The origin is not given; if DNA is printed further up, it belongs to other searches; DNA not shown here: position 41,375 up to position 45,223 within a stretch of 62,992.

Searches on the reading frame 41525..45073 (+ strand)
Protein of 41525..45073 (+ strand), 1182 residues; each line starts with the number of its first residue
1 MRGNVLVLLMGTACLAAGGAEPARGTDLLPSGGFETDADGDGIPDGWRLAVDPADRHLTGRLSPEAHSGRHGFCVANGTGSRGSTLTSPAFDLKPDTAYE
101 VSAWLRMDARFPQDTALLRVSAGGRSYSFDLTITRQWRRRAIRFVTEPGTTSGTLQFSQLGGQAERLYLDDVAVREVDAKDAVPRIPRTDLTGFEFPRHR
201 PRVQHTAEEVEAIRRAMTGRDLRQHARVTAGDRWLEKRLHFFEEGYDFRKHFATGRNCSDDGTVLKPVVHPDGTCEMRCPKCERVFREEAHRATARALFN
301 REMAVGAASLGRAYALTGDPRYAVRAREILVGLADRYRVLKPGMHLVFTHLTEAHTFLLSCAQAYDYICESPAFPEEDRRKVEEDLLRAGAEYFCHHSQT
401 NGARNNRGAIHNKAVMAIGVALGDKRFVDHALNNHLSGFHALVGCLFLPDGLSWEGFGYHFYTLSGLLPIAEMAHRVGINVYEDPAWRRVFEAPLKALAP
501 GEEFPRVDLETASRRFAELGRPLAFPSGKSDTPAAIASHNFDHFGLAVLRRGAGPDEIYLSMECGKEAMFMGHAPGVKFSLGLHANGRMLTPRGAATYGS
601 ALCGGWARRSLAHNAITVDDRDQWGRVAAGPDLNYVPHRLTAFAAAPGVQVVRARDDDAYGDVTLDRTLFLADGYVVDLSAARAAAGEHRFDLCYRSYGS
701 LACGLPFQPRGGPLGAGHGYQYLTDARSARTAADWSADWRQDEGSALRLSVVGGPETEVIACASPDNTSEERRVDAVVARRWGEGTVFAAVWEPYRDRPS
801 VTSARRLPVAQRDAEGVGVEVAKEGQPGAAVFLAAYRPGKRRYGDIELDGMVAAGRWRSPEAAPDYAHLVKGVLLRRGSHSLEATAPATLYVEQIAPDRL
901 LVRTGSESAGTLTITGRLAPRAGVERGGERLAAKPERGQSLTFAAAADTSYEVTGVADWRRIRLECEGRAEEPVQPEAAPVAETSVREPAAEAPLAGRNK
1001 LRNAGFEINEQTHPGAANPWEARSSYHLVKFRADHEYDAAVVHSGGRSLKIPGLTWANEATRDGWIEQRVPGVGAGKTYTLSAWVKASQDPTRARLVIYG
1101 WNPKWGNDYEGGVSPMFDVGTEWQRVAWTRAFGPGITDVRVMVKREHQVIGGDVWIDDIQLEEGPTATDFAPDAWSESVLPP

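Call 45: search_protein_families(library=pfam, proteins=[window:41525-45073:+], max_evalue=0.00001)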
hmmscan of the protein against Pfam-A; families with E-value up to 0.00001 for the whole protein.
window:41525-45073:+ (1182 aa): 3 families
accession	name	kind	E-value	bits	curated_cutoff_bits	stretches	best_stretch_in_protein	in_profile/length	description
PF05426.18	Alginate_lyase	-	4e-13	49.9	22.2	1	290-484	47-251/275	Alginate lyase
PF07940.18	Hepar_II_III_C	-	2.1e-09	37.7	24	1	538-701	6-169/237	Heparinase II/III-like, C-terminal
PF02018.23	CBM_4_9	-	6.4e-09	36.7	25.9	1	999-1129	2-115/136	Carbohydrate binding domain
